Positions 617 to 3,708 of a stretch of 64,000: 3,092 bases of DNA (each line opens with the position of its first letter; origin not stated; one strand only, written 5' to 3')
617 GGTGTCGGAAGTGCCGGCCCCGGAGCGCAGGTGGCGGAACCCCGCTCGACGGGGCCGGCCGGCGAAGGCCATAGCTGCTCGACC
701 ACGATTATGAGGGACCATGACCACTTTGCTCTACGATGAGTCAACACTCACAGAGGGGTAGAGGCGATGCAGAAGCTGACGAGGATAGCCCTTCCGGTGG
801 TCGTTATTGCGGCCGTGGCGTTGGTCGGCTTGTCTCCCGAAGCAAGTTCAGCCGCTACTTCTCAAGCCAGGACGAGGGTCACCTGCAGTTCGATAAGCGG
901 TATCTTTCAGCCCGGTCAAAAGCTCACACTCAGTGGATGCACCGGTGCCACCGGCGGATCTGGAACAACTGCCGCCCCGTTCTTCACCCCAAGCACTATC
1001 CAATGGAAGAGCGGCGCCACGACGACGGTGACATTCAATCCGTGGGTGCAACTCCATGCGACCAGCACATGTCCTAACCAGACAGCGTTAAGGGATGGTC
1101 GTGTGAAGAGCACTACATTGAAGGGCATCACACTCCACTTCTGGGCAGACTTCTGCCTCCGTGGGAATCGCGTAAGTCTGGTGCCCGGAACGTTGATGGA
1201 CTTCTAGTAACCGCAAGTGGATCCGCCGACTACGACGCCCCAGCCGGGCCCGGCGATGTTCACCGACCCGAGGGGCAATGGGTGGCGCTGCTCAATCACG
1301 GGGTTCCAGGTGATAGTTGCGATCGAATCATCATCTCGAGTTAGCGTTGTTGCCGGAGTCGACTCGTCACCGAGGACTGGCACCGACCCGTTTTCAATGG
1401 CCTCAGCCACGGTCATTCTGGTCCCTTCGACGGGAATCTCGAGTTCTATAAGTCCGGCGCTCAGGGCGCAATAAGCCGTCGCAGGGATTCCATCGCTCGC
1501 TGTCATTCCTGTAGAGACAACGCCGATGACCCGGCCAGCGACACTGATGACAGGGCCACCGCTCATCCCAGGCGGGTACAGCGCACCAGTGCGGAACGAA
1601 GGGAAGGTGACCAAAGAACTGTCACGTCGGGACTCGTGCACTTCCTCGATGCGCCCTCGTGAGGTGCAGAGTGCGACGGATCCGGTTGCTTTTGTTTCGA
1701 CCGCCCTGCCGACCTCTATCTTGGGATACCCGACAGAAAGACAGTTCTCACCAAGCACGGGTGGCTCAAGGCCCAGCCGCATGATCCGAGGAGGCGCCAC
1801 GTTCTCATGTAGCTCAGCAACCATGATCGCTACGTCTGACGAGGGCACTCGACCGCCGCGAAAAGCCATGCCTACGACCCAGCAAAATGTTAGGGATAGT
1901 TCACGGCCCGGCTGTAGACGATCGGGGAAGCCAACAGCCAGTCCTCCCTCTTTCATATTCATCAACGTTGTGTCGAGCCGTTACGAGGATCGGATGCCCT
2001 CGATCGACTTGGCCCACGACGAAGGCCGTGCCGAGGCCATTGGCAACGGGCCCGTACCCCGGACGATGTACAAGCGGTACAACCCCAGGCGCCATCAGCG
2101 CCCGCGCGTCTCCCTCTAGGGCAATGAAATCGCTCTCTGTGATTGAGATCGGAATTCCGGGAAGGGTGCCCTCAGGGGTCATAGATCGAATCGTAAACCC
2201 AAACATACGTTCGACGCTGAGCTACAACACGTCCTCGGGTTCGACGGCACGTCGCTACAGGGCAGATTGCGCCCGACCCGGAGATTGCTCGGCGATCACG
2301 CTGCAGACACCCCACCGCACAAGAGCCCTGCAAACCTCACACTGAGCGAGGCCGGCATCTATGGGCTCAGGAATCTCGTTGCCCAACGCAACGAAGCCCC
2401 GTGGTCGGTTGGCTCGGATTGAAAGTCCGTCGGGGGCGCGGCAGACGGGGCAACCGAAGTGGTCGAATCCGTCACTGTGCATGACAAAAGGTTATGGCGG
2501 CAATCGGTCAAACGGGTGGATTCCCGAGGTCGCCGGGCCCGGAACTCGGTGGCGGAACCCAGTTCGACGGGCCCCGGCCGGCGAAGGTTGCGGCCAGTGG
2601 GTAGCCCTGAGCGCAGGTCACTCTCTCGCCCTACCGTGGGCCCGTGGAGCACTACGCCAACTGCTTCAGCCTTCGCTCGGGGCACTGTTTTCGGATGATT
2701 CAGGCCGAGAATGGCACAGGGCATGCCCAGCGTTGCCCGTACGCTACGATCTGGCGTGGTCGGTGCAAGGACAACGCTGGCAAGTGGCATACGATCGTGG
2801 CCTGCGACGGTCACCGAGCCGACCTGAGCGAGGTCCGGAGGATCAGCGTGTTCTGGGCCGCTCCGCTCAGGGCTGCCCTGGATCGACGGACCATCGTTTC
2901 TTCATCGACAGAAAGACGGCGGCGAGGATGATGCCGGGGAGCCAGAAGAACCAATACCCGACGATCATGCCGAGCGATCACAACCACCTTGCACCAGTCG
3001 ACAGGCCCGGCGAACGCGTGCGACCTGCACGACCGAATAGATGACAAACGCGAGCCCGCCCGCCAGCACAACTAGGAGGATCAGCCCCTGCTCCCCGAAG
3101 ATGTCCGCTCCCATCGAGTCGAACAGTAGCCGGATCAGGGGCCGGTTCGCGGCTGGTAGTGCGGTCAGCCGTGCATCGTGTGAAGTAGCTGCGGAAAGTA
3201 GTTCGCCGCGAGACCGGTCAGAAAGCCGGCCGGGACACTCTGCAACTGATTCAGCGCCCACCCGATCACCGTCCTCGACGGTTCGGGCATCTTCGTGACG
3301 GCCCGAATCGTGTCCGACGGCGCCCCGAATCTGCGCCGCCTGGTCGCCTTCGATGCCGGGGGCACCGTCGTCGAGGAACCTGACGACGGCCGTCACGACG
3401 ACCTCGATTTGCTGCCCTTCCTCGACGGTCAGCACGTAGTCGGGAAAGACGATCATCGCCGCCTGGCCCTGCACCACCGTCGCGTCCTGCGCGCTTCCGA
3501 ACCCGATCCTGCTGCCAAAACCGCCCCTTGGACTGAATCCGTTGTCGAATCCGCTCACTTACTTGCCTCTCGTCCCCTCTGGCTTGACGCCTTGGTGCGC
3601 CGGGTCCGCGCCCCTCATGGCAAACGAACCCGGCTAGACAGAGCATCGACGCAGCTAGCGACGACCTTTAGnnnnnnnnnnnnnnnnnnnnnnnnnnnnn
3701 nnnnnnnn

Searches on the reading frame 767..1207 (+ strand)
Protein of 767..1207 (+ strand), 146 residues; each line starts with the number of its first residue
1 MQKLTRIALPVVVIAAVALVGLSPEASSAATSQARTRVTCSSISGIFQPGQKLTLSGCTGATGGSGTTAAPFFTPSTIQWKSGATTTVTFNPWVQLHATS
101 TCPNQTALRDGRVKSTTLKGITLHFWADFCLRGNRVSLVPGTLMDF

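Call 25: search_protein_families(library=ncbifam, proteins=[window:767-1207:+], max_evalue=0.1)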
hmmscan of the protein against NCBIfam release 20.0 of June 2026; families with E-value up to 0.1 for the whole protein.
window:767-1207:+ (146 aa): 0 families

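Call 26: search_protein_families(library=padloc, proteins=[window:767-1207:+], max_evalue=0.1)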
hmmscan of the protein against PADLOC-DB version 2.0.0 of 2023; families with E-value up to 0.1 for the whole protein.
window:767-1207:+ (146 aa): 0 families

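Call 64: search_protein_families(library=phrogs, proteins=[window:767-1207:+], max_evalue=0.01)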
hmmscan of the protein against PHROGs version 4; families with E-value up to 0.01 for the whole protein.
window:767-1207:+ (146 aa): 0 families

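Call 85: search_protein_families(library=pfam, proteins=[window:767-1207:+], max_evalue=0.01)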
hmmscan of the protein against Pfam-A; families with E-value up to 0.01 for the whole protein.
window:767-1207:+ (146 aa): 0 families

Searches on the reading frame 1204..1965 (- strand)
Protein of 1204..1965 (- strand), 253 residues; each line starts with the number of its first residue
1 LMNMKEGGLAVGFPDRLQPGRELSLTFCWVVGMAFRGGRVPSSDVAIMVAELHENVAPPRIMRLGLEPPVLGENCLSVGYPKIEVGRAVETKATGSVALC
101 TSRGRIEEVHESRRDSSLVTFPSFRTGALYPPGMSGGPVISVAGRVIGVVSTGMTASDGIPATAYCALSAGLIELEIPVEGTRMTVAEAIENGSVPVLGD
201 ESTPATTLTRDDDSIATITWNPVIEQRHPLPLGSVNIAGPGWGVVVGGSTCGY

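Call 3: search_protein_families(library=pfam, proteins=[window:1204-1965:-], max_evalue=1)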
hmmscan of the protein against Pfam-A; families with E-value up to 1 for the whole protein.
window:1204-1965:- (253 aa): 2 families
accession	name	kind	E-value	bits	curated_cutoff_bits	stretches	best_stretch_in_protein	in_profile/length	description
PF13365.12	Trypsin_2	-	4.8e-10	40.8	27.6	1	41-149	50-144/144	Trypsin-like peptidase domain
PF00089.32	Trypsin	-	0.0057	16.9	20.6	1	56-158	104-203/220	Trypsin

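Call 25: search_protein_families(library=ncbifam, proteins=[window:1204-1965:-], max_evalue=0.1)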
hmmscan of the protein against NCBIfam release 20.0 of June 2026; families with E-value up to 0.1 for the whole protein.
window:1204-1965:- (253 aa): 6 families
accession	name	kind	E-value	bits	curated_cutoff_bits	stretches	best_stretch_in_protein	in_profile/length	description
NF053637.1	SerProtHtrAspr2045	equivalog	4.6e-05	22.5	650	1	75-156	176-257/394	serine protease HtrA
NF033740.0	MarP_fam_protase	equivalog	0.0013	17.8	250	1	119-151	320-352/390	MarP family serine protease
NF041521.1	HhoA_HhoB_HtrA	equivalog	0.017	14.4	450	1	125-159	172-206/335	HhoA/HhoB/HtrA family serine endopeptidase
NF050055.1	SerProtHtrAMycob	equivalog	0.019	13.9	800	1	38-195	275-412/502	serine protease HtrA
NF047968.1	SerProtHtrA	equivalog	0.056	12.8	470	1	125-160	205-240/357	serine protease HtrA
TIGR02037.1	degP_htrA_DO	subfamily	0.067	12.1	416.2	1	130-159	178-207/434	Do family serine endopeptidase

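Call 26: search_protein_families(library=padloc, proteins=[window:1204-1965:-], max_evalue=0.1)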
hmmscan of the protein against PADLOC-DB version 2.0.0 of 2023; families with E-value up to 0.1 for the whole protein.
window:1204-1965:- (253 aa): 4 families
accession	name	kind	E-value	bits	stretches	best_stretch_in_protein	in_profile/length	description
PDLC02960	RT-Protease_XI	-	1.9e-05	21.8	1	43-154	394-487/506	single gene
PDLC02959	RT-Protease_XI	-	2.6e-05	21.4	1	43-155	400-490/510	single gene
PDLC03855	LmuA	-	0.0015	15.9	1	44-150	74-167/425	-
PDLC04593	PDC-M35A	-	0.027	12.3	0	43-97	83-135/216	-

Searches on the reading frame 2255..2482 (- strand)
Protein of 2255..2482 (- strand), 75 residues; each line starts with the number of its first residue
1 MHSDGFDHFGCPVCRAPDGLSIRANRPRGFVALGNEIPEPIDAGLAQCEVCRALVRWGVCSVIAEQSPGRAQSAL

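Call 3: search_protein_families(library=pfam, proteins=[window:2255-2482:-], max_evalue=1)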
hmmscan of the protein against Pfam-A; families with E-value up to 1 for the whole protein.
window:2255-2482:- (75 aa): 3 families
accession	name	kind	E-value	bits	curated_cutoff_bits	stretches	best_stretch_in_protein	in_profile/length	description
PF05129.18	Zn_ribbon_Elf1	-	0.076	13.6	29.8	1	8-56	22-57/79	Transcription elongation factor Elf1 like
PF18256.6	HscB_4_cys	-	0.28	11.5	26.2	0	7-16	16-25/27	Co-chaperone HscB tetracysteine metal binding motif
PF01286.23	XPA_N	-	0.77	10.3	27.1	1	6-15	17-26/32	XPA protein N-terminal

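Call 25: search_protein_families(library=ncbifam, proteins=[window:2255-2482:-], max_evalue=0.1)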
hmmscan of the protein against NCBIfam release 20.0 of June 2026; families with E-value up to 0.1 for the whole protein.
window:2255-2482:- (75 aa): 0 families

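Call 26: search_protein_families(library=padloc, proteins=[window:2255-2482:-], max_evalue=0.1)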
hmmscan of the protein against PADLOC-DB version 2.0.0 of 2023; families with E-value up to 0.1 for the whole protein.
window:2255-2482:- (75 aa): 0 families

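Call 64: search_protein_families(library=phrogs, proteins=[window:2255-2482:-], max_evalue=0.01)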
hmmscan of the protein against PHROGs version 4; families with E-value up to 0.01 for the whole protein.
window:2255-2482:- (75 aa): 0 families

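Call 65: find_homologous_proteins(query=window:2255-2482:-, max_evalue=0.01)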
Query window:2255-2482:-: no candidate shares three 5-residue words with the query. No homologue found.

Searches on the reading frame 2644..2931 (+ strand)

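Call 3: search_protein_families(library=pfam, proteins=[window:2644-2931:+], max_evalue=1)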
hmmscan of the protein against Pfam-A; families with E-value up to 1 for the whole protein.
window:2644-2931:+ (95 aa): 1 family
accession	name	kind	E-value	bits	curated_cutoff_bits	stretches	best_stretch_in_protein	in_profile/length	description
PF00711.24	Defensin_beta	-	0.1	13.1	21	1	23-46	9-32/36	Beta defensin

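Call 25: search_protein_families(library=ncbifam, proteins=[window:2644-2931:+], max_evalue=0.1)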
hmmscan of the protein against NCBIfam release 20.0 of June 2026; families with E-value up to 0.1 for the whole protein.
window:2644-2931:+ (95 aa): 0 families

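Call 26: search_protein_families(library=padloc, proteins=[window:2644-2931:+], max_evalue=0.1)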
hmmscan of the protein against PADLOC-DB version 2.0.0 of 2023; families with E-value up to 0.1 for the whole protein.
window:2644-2931:+ (95 aa): 0 families

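Call 64: search_protein_families(library=phrogs, proteins=[window:2644-2931:+], max_evalue=0.01)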
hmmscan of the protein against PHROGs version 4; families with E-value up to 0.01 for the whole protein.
window:2644-2931:+ (95 aa): 0 families

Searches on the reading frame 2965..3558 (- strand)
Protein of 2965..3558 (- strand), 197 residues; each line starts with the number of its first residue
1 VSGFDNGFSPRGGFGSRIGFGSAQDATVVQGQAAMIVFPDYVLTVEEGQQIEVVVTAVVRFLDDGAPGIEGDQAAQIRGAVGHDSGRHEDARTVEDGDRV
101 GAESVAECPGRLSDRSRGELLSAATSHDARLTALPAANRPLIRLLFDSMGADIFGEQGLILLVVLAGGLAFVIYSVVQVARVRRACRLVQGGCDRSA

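Call 3: search_protein_families(library=pfam, proteins=[window:2965-3558:-], max_evalue=1)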
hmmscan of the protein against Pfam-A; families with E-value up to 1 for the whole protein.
window:2965-3558:- (197 aa): 1 family
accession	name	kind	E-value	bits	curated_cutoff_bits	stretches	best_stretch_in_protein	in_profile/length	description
PF18203.6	IPTL-CTERM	-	0.11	12.8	20.8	1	158-172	10-24/28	IPTL-CTERM motif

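Call 25: search_protein_families(library=ncbifam, proteins=[window:2965-3558:-], max_evalue=0.1)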
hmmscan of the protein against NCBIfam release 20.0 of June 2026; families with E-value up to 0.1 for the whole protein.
window:2965-3558:- (197 aa): 0 families

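Call 26: search_protein_families(library=padloc, proteins=[window:2965-3558:-], max_evalue=0.1)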
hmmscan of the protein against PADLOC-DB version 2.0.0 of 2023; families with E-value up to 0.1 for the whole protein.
window:2965-3558:- (197 aa): 0 families

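Call 64: search_protein_families(library=phrogs, proteins=[window:2965-3558:-], max_evalue=0.01)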
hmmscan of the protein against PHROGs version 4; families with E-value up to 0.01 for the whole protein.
window:2965-3558:- (197 aa): 0 families
